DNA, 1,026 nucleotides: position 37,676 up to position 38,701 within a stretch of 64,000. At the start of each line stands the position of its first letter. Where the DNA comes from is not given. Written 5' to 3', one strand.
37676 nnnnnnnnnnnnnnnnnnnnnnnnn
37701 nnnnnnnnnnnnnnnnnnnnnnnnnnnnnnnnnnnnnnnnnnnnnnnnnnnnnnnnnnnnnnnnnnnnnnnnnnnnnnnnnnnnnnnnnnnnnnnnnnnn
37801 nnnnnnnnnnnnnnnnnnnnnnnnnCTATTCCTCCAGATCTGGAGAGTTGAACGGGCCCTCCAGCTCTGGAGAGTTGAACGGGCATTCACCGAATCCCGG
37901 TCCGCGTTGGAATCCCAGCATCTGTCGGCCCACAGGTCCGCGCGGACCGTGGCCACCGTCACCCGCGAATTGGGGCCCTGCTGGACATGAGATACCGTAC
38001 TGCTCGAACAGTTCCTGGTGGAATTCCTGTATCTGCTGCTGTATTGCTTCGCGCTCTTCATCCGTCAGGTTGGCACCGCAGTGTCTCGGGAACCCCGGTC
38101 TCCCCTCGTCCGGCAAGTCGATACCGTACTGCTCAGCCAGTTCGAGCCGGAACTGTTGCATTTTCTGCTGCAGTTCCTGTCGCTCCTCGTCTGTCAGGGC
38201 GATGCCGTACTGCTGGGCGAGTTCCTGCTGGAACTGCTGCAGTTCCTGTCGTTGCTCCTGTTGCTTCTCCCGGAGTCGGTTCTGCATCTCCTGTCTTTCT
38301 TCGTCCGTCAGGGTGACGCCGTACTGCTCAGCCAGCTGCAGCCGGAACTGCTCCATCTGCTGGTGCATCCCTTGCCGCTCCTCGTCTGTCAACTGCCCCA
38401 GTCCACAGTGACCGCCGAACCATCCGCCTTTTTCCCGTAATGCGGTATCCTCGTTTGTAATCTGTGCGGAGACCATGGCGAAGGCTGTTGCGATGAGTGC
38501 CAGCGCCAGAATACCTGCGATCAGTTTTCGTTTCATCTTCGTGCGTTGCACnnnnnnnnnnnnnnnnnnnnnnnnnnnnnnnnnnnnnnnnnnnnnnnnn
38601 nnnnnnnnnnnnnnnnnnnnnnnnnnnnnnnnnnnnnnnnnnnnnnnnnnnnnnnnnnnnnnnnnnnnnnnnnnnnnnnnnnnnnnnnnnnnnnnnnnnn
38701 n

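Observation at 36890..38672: A ~70-nt promoter/operator element repeated three times, each upstream of a different secreted/export transcription unit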

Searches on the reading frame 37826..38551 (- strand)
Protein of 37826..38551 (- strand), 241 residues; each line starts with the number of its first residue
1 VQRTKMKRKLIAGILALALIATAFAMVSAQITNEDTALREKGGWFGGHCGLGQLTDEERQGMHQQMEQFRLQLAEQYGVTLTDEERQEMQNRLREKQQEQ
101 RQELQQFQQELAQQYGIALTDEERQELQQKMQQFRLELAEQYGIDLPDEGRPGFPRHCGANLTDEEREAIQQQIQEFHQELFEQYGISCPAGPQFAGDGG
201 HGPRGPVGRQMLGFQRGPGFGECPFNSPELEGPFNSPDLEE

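Call 9: search_protein_families(library=pfam, proteins=[window:37826-38551:-], max_evalue=0.01)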
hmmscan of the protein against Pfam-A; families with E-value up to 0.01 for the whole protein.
window:37826-38551:- (241 aa): 5 families
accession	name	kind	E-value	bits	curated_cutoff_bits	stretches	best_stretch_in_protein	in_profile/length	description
PF00269.25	SASP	-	4.5e-09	36.6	22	0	98-128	6-36/59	Small, acid-soluble spore proteins, alpha/beta type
PF03705.20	CheR_N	-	0.00011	22.2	27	0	102-122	1-21/53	CheR methyltransferase, all-alpha domain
PF20915.2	VPg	-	0.00034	20.9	27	0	77-99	6-28/61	Viral genome-linked protein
PF06207.16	DUF1002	-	0.001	19.2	26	0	88-135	157-204/220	Protein of unknown function (DUF1002)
PF22618.1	RskA_N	-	0.0023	18.5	27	0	81-103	13-35/48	Anti-sigma-K factor RskA, N-terminal domain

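Call 10: search_protein_families(library=ncbifam, proteins=[window:37826-38551:-], max_evalue=0.01)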
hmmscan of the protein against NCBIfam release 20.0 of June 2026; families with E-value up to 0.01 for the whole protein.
window:37826-38551:- (241 aa): 1 family
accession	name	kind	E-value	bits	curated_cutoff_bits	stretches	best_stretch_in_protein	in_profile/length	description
TIGR02008.1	fdx_plant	subfamily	0.00012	21.8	81.15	1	115-194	3-83/97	ferredoxin [2Fe-2S]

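Call 44: search_protein_families(library=pfam, proteins=[window:37826-38536:-], max_evalue=0.1)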
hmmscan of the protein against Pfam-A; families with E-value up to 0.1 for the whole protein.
window:37826-38536:- (236 aa): 14 families
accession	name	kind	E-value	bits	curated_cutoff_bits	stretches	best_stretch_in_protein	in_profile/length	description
PF00269.25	SASP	-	4.1e-09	36.7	22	2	93-123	6-36/59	Small, acid-soluble spore proteins, alpha/beta type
PF03705.20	CheR_N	-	0.0001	22.4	27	0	97-117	1-21/53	CheR methyltransferase, all-alpha domain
PF20915.2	VPg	-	0.00032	21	27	0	72-94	6-28/61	Viral genome-linked protein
PF06207.16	DUF1002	-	0.00089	19.4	26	1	83-130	157-204/220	Protein of unknown function (DUF1002)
PF22618.1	RskA_N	-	0.0019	18.8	27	0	76-98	13-35/48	Anti-sigma-K factor RskA, N-terminal domain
PF15731.11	MqsA_antitoxin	-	0.024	15.2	30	0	29-92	25-85/131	Antitoxin component of bacterial toxin-antitoxin system, MqsA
PF13936.12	HTH_38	-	0.033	14.4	27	0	156-167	4-15/44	Helix-turn-helix domain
PF13830.11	DUF4192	-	0.04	14.3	27.8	1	35-132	111-202/321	Domain of unknown function (DUF4192)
PF07564.17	DUF1542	-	0.072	13.6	24.3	0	76-101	26-51/77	Domain of Unknown Function (DUF1542)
PF11116.13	DUF2624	-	0.074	14.3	24.7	0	66-107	21-64/83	Protein of unknown function (DUF2624)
PF07739.18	TipAS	-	0.077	13.9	23.8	0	68-130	5-70/117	TipAS antibiotic-recognition domain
PF04423.19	Rad50_zn_hook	-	0.08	13.2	24.3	1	153-179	25-51/52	Rad50 zinc hook motif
PF07337.16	CagY_M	-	0.094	12.8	21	0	153-167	18-32/32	DC-EC Repeat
PF04368.18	DUF507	-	0.096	13.1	24.7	0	87-121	66-100/182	Protein of unknown function (DUF507)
